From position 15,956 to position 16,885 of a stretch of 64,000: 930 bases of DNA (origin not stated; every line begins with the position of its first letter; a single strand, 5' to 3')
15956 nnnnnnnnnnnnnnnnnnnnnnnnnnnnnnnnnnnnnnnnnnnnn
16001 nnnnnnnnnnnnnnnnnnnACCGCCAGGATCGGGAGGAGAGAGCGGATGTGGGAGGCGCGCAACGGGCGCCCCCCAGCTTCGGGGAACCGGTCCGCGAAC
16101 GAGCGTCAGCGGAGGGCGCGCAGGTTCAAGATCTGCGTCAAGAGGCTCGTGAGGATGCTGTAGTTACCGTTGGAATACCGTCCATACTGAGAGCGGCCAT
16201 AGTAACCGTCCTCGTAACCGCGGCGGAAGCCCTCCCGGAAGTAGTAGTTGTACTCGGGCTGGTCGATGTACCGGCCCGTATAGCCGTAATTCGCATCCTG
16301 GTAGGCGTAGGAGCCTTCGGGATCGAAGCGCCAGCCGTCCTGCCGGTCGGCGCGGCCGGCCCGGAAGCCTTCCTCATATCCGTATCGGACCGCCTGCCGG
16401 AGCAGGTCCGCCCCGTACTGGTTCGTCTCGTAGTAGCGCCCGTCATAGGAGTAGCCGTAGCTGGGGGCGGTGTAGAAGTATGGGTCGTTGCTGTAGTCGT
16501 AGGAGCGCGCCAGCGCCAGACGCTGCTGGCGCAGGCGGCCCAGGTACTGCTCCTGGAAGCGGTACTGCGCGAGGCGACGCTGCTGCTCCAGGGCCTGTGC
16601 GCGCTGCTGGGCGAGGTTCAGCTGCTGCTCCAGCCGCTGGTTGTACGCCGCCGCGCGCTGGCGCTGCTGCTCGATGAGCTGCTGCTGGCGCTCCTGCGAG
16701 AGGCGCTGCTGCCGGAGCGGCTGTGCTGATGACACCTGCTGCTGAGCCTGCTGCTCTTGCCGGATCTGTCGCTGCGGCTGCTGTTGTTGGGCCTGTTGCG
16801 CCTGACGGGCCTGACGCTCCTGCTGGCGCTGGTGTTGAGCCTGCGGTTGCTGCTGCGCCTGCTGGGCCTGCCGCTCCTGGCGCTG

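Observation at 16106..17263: Secreted Gln/Arg-rich tandem-repeat protein with a Tyr/Gly-rich prion-like tail, unknown class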

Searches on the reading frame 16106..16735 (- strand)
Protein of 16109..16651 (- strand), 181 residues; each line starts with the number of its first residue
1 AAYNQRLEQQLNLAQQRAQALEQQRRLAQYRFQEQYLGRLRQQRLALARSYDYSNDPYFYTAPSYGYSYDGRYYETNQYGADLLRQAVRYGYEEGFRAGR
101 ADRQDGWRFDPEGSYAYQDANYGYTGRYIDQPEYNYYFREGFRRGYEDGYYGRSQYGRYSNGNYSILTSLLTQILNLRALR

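Call 8: find_homologous_proteins(query=window:16109-16651:-, max_evalue=0.01)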
Query seq(181 aa) (181 aa): 2187 proteins with E <= 0.01 among 2821 candidates; the best 120 are listed.
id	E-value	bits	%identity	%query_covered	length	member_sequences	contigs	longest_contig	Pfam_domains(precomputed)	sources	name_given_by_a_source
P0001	2.0e-109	381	100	100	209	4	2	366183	-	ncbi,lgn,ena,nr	ncbi:MAG: hypothetical protein DMF80_17130 [Acidobacteria bacterium]|nr:MAG: hypothetical protein DM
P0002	2.8e-72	260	70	84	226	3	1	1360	-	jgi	-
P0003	6.8e-71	256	72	100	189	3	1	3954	-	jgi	jgi:hypothetical protein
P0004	2.0e-70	254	69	99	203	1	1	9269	-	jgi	jgi:hypothetical protein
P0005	1.5e-69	251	69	99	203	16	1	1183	-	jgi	-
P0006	7.4e-68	246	70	99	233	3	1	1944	-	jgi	jgi:hypothetical protein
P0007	7.9e-68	246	69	93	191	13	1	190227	-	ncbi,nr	ncbi:MAG TPA: hypothetical protein VHS34_00600 [Terriglobales bacterium]|nr:hypothetical protein [Te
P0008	1.4e-67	245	67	99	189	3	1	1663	-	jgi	-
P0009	1.2e-66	242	70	98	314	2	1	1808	-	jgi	-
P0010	2.1e-66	241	67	99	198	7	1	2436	-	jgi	jgi:hypothetical protein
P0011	2.1e-66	241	66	100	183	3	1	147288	-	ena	-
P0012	2.6e-66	241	66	99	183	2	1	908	-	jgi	jgi:flagellar biosynthesis/type III secretory pathway protein FliH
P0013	2.9e-66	241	66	100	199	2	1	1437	-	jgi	jgi:hypothetical protein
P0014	3.1e-66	240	67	99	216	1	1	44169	-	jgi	jgi:hypothetical protein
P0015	3.8e-66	240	68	88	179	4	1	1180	-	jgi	jgi:hypothetical protein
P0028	2.4e-65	238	68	89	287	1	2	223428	-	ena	-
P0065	9.9e-64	232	67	99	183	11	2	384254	-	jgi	jgi:hypothetical protein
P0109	1.5e-62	228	64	100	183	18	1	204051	-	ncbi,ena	-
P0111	1.8e-62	228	63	98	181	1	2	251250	-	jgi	jgi:hypothetical protein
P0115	2.1e-62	228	68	87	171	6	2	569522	-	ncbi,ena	-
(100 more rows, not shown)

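Call 15: find_encoding_contigs(protein=P0028, flank=6000, max_places=2)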
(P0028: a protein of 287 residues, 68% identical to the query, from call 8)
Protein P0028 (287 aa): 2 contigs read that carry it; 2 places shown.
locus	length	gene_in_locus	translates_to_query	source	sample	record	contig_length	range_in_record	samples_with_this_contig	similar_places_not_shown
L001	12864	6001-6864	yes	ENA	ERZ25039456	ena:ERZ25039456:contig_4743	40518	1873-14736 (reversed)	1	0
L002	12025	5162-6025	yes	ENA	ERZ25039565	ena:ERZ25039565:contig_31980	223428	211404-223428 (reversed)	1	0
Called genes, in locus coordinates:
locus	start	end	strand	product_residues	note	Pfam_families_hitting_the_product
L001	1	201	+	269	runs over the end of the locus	PF01841:Transglut_core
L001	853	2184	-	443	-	PF12706:Lactamase_B_2, PF00072:Response_reg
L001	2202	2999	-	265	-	PF00072:Response_reg, PF01627:Hpt (weak)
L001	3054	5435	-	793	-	PF00989:PAS, PF13426:PAS_9, PF00989:PAS, PF13426:PAS_9, PF00989:PAS, PF08448:PAS_4, PF13426:PAS_9, PF00512:HisKA, +4 more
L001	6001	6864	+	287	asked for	-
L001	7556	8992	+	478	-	PF01594:AI-2E_transport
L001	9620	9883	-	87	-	-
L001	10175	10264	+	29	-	PF11752:DUF3309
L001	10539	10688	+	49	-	-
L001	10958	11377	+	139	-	-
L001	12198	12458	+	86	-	-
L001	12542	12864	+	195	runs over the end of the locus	-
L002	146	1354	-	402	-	PF00753:Lactamase_B (faint), PF12706:Lactamase_B_2, PF00072:Response_reg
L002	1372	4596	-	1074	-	PF00989:PAS, PF13426:PAS_9, PF00989:PAS, PF13426:PAS_9, PF00989:PAS, PF08448:PAS_4, PF13426:PAS_9, PF00512:HisKA, +4 more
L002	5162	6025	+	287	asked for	-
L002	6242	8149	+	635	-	PF01594:AI-2E_transport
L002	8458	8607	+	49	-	PF08085:Entericidin (weak)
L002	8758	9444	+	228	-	PF01435:Peptidase_M48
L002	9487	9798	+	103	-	PF04972:BON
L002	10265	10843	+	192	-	PF13439:Glyco_transf_4, PF13579:Glyco_trans_4_4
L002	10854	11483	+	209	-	PF00534:Glycos_transf_1, PF13692:Glyco_trans_1_4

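Call 16: find_encoding_contigs(protein=P0007, flank=6000, max_places=2)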
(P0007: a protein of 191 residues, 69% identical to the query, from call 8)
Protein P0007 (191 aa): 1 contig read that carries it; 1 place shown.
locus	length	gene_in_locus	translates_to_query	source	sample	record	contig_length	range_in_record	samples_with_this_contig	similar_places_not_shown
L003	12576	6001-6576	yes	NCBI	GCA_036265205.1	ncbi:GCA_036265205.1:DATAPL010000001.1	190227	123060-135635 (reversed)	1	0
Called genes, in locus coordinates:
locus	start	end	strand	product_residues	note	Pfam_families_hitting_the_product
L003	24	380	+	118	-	-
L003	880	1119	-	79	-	-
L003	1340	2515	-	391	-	PF02065:Melibiase (weak), PF16499:Melibiase_2, PF17450:Melibiase_2_C (weak), PF17801:Melibiase_C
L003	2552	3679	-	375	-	PF00356:LacI, PF00532:Peripla_BP_1, PF13407:Peripla_BP_4, PF13377:Peripla_BP_3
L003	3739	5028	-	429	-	PF07690:MFS_1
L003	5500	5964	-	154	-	-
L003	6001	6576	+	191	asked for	-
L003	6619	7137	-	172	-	PF04978:MST (weak), PF12867:DinB_2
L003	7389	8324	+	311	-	PF00294:PfkB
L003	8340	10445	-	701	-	PF01055:Glyco_hydro_31_2nd (weak), PF02065:Melibiase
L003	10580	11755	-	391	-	PF04909:Amidohydro_2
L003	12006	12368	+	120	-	PF12732:YtxH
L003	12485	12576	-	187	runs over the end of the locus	PF07617:DUF1579 (weak)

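Call 17: find_encoding_contigs(protein=P0001, flank=6000, max_places=3)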
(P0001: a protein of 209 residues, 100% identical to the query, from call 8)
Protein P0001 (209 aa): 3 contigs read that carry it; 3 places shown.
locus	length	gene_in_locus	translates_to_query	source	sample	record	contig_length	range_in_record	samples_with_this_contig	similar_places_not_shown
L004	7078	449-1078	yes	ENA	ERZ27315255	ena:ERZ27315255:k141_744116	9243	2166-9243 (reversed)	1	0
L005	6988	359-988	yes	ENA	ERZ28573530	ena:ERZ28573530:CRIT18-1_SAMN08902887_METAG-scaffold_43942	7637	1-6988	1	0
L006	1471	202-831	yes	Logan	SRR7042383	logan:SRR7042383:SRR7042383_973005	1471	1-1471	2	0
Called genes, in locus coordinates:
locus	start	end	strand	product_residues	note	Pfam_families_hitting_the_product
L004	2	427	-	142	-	?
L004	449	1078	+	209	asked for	-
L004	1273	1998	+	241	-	PF00512:HisKA, PF02518:HATPase_c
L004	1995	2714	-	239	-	PF00486:Trans_reg_C, PF16697:Yop-YscD_cpl, PF00498:FHA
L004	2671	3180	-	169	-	-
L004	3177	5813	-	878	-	PF00069:Pkinase, PF07714:PK_Tyr_Ser-Thr, PF03109:ABC1 (weak), PF14559:TPR_19 (weak), PF13432:TPR_16, PF14559:TPR_19, PF14559:TPR_19, PF13424:TPR_12, +18 more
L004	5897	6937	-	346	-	PF01408:GFO_IDH_MocA, PF02894:GFO_IDH_MocA_C, PF22725:GFO_IDH_MocA_C3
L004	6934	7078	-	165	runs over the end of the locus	-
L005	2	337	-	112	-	?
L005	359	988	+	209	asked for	-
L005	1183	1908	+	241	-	PF00512:HisKA, PF02518:HATPase_c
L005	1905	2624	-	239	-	PF00486:Trans_reg_C, PF16697:Yop-YscD_cpl, PF00498:FHA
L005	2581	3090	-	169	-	-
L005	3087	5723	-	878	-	PF00069:Pkinase, PF07714:PK_Tyr_Ser-Thr, PF03109:ABC1 (weak), PF14559:TPR_19 (weak), PF13432:TPR_16, PF14559:TPR_19, PF14559:TPR_19, PF13424:TPR_12, +18 more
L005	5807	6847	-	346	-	PF01408:GFO_IDH_MocA, PF02894:GFO_IDH_MocA_C, PF22725:GFO_IDH_MocA_C3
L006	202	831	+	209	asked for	-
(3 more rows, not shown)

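Call 19: predict_structure(alignment_id=A1)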
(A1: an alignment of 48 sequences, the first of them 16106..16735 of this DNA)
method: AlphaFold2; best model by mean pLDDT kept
length: 209 residues; sequences in the alignment: 48
mean_pLDDT: 85.1   pTM: 0.82
mean pLDDT of the five models: 85.1, 72.4, 52.3, 52.3, 42.4
residues with pLDDT >= 90: 107; 70-90: 80; 50-70: 10; < 50: 12
segments of 3 or more residues with pLDDT < 50: 1-8, 206-209
pLDDT, mean of each block of 10 residues (from residue 1): 45 88 91 91 93 94 93 87 87 74 82 91 95 95 90 88 92 95 84 79 51
secondary structure, 60 per line:
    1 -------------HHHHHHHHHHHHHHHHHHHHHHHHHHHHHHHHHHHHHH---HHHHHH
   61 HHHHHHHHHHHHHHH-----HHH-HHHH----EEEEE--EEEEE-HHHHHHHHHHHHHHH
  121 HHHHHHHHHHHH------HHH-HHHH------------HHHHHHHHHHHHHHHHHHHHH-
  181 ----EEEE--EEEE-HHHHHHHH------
elements in order: H14-51 H55-75 H85-88 E93-97 E100-104 H106-132 H143-146 H159-179 E185-188 E191-194 H196-203
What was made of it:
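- In the first AlphaFold2 run, three of the five models had low mean confidence (52.3, 52.3 and 42.4) (call 19).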

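Call 27: find_related_loci(query=A1, collection=genome_contigs, flank=6000)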
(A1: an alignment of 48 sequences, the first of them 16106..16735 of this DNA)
Query A1 (209 aa) in genome_contigs; peptide patterns used: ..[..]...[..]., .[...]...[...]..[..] (x = any residue, [..] = any of these).
600 stretches matched a pattern (row limit reached: there are more); 562 encode a relative of the query (tblastn E <= 1e-3); the best 80 are kept; 80 distinct loci.
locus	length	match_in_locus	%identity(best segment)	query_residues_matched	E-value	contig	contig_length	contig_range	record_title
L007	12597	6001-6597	61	12-208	9e-75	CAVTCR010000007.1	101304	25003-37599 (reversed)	MAG: uncultured delta proteobacterium isolate MFD00962.bin.2.146 genome assembly, contig: contig_103317, whole genome sh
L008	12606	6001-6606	66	9-209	3e-73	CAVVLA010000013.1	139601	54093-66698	MAG: Terriglobia bacterium isolate MFD06526.bin.3.31 genome assembly, contig: contig_39966, whole genome shotgun sequenc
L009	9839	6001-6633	60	2-209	1e-72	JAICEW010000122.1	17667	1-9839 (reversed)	MAG: Vicinamibacteria bacterium isolate BD_ISSM_2_bin.32 k141_4452560_length_17667_cov_10.3810, whole genome shotgun seq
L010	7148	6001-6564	67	22-208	7e-73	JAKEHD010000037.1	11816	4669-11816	MAG: Blastocatellia bacterium isolate PMV_6.28 PMV_6.28.k101_49402, whole genome shotgun sequence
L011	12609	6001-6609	67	7-208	5e-72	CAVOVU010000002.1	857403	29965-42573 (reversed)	MAG: Terriglobia bacterium isolate MFD00031.bin.1.169 genome assembly, contig: contig_12750, whole genome shotgun sequen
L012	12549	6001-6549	66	27-208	3e-70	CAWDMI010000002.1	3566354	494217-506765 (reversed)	MAG: uncultured delta proteobacterium isolate MFD04944.bin.2.54 genome assembly, contig: contig_25315, whole genome shot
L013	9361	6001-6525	67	35-209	3e-70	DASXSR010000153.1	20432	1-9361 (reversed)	MAG TPA_asm: Blastocatellia bacterium isolate SMAG_U4671 k141_1995316, whole genome shotgun sequence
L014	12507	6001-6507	69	41-208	9e-70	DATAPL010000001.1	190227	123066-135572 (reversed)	MAG TPA_asm: Terriglobales bacterium isolate SMAG_U5440 k141_6735452, whole genome shotgun sequence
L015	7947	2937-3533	60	12-209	1e-69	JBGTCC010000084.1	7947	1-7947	MAG: Thermodesulfobacteriota bacterium isolate JTS-RE110 k141_8911911, whole genome shotgun sequence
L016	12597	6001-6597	65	11-208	3e-69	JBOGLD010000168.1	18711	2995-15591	MAG: Terriglobales bacterium isolate TC-S_metawrap_bin.236 k127_3897521, whole genome shotgun sequence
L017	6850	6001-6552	64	27-208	4e-69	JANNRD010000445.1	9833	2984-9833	MAG: Acidobacteriota bacterium isolate SOY_31_metabat_379 SOY_31_k141_3616862, whole genome shotgun sequence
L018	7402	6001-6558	63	25-209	1e-68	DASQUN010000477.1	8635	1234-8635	MAG TPA_asm: Candidatus Udaeobacter sp. isolate SMAG_U10962 k141_1318248, whole genome shotgun sequence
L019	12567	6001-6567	61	22-209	1e-68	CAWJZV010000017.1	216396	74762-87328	MAG: uncultured delta proteobacterium isolate MFD09730.bin.4.339 genome assembly, contig: contig_22477, whole genome sho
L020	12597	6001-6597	61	12-209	1e-68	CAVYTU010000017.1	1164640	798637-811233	MAG: uncultured delta proteobacterium isolate MFD05567.bin.2.108 genome assembly, contig: contig_66627, whole genome sho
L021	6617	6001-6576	68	20-209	8e-69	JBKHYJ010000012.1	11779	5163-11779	MAG: Blastocatellia bacterium isolate NC_bin.3.orig k127_335641, whole genome shotgun sequence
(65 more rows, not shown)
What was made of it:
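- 16106..17221 (-): Best gene model: 371 codons plus the stop codon (16106-16108). The TTG at 17263 is the mechanical ORF start. The reading frame is conserved in at least 562 genomes (call 27).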

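Call 29: search_solved_structures(query=A1, max_evalue=1)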
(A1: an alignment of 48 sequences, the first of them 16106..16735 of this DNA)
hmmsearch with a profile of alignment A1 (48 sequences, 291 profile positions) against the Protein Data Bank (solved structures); distinct sequences matched with E-value up to 1: 3.
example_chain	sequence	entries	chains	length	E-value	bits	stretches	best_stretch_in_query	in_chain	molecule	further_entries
7cu3_B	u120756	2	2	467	0.0068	19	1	29-74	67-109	Transmembrane protein FAM155A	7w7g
6giq_F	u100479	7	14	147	0.45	13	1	14-106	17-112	QCR6 isoform 1 | Cytochrome b-c1 complex subunit 6 | CYTOCHROME B-C1 COMPLEX SUBUNIT 6; SYNONYM: COMPLEX III SUBUNIT 6,COMPLEX III SUBUNIT VI,C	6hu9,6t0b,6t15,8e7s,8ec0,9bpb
3cx5_F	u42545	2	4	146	0.58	12.6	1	14-106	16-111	Cytochrome b-c1 complex subunit 6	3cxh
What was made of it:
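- No PDB sequence match (call 29).
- Tried and rejected: The PDB sequence profile found nothing (call 29).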

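Call 32: fold_search(model_id=the predicted structure, library=pdb)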
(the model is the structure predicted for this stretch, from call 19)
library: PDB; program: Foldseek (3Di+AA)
matches with E <= 10: 16; with E <= 0.001: 0
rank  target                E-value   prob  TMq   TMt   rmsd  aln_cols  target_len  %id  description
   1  8f5v_A                3.4e+00  0.08  0.16  0.19  11.2       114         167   11  Crystal structure of Mycobacterium tuberculosis Mycothiol S-transferase enzyme in complex with mycothiol and Zn2+ (released 2023-04-05)
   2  9s98_C                3.9e+00  0.08  0.23  0.25  18.8       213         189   12  CdvB2 filament - high twist, class A (released 2026-01-28)
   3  9kme_B                4.5e+00  0.07  0.22  0.20  19.2       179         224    8  Crystal structure of soluble bacteriorhodopsin NeuroBR_A (released 2025-06-04)
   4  9kme_C                4.7e+00  0.06  0.20  0.19  18.8       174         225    9  Crystal structure of soluble bacteriorhodopsin NeuroBR_A (released 2025-06-04)
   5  6ak3_A                5.0e+00  0.02  0.16  0.13  16.9       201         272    9  Crystal structure of the human prostaglandin E receptor EP3 bound to prostaglandin E2 (released 2018-12-05)
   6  6nuq                  7.4e+00  0.03  0.21  0.10  17.3       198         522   13  Stat3 Core in complex with compound SI109 (released 2019-12-04)
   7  5vo5                  7.8e+00  0.05  0.21  0.23  15.9       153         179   12  Crystal structure of Lgd-Shrub complex, single chain fusion (released 2017-06-14)
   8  8cwt_B                7.8e+00  0.02  0.11  0.18  13.1        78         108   12  Complex structure of WhiB3 and the SigmaAr4-RNAP Beta flap tip chimera in space group P43212 (released 2023-05-17)
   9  6n63                  8.2e+00  0.04  0.22  0.28  12.4       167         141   11  Crystal structure of an Iron binding protein (released 2019-07-17)
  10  9kme_D                8.2e+00  0.03  0.21  0.20  18.2       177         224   10  Crystal structure of soluble bacteriorhodopsin NeuroBR_A (released 2025-06-04)
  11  4ztt_A                8.6e+00  0.04  0.21  0.26  16.6       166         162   14  Crystal structures of ferritin mutants reveal diferric-peroxo intermediates (released 2016-06-15)
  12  8cwr_B                8.6e+00  0.02  0.12  0.19  13.0        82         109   11  Complex structure of WhiB3 and the SigmaAr4-RNAP Beta flap tip chimera in space group R3 (released 2023-05-17)
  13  5y2v_B                9.0e+00  0.02  0.12  0.09  10.8        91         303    9  Strcutrue of the full-length CcmR complexed with 2-OG from Synechocystis PCC6803 (released 2017-12-27)
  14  6njs                  9.5e+00  0.03  0.21  0.10  17.1       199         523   13  Stat3 Core in complex with compound SD36 (released 2019-12-04)
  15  4qvf_A                1.0e+01  0.02  0.14  0.19  11.3        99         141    9  Crystal structure of Bcl-xL in complex with BIM BH3 domain (released 2015-06-10)
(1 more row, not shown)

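Call 38: search_protein_families(library=pfam, alignment_id=A2, max_evalue=0.0001)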
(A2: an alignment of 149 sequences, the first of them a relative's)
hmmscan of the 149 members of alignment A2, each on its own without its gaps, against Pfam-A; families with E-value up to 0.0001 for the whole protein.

A. member 1, L001:3054-5432:- (792 aa): 8 families
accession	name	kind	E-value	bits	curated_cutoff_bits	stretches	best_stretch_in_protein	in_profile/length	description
PF13426.13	PAS_9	-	2.7e-37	127.6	27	3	336-436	2-103/103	PAS domain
PF00989.32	PAS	-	8.1e-36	122.9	22.6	3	328-434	4-113/113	PAS fold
PF08448.16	PAS_4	-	1.1e-23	84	23.1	1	335-439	5-110/110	PAS fold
PF02518.31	HATPase_c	-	1.8e-21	77.1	26.4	1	576-666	1-85/111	Histidine kinase-, DNA gyrase B-, and HSP90-like ATPase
PF00512.31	HisKA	-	2.8e-20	72.6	26.9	1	464-529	1-66/66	His Kinase A (phospho-acceptor) domain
PF13188.13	PAS_8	-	1e-08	35.2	21.8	0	328-375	4-48/65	PAS domain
PF08447.18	PAS_3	-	4.7e-06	27.2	25.6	0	348-421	2-80/89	PAS fold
PF24820.1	Diguanyl_cycl_sensor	-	8.6e-06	26.1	28.1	0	330-413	1-82/109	Diguanylate cyclase-like sensor domain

B. families by the number of members that match (of 149 scanned): 111 families (the first 25 are shown)
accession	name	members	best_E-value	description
PF07690.21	MFS_1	8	2.8e-36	Major Facilitator Superfamily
PF12867.12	DinB_2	8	7.6e-18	DinB superfamily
PF04978.18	MST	8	2.1e-10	Mycothiol-S-transferase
PF00072.30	Response_reg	6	1.3e-23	Response regulator receiver domain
PF00027.35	cNMP_binding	6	2.4e-20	Cyclic nucleotide-binding domain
PF13545.12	HTH_Crp_2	6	1.9e-13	Crp-like helix-turn-helix domain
PF04972.22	BON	4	1.9e-59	BON domain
PF16499.11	Melibiase_2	3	1.2e-83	Alpha galactosidase A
PF04366.17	Ysc84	3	1.9e-37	Las17-binding protein actin regulator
PF17801.7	Melibiase_C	3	1.2e-19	Alpha galactosidase C-terminal beta sandwich domain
PF01569.27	PAP2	3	2.1e-18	PAP2 superfamily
PF05163.17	DinB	3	1.1e-07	DinB family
PF02065.24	Melibiase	3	6.9e-07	Melibiase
PF13428.12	TPR_14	3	8.2e-07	Tetratricopeptide repeat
PF00291.31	PALP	2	4.3e-75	Pyridoxal-phosphate dependent enzyme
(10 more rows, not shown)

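Call 63: find_encoding_contigs(protein=P0065, flank=8000, max_places=1)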
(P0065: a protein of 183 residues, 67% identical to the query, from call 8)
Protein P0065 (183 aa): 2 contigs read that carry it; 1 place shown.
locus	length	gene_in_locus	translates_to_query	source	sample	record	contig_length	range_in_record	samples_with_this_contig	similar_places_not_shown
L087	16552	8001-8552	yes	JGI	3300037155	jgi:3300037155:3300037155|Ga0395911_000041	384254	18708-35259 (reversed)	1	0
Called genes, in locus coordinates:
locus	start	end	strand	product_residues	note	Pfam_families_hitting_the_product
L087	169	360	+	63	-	PF28077:THIVI_2564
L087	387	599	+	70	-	PF05532:CsbD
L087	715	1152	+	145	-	PF07274:DUF1440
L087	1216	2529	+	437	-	PF10091:Glycoamylase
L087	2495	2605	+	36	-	-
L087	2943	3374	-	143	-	-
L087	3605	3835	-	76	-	PF18919:DUF5670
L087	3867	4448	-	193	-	PF04972:BON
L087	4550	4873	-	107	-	PF04226:Transgly_assoc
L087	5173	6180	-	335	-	-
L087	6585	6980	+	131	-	PF00072:Response_reg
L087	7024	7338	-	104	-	-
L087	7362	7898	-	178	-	-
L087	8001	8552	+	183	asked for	-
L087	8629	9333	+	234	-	PF06577:EipA (weak), PF04366:Ysc84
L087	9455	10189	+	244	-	-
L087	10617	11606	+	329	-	-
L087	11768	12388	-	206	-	PF00072:Response_reg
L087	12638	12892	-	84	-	-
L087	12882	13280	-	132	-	PF00072:Response_reg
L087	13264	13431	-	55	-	-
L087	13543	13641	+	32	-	-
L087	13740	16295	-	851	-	PF13620:CarboxypepD_reg, PF07715:Plug, PF25183:OMP_b-brl_4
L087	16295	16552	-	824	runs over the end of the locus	PF13620:CarboxypepD_reg, PF25183:OMP_b-brl_4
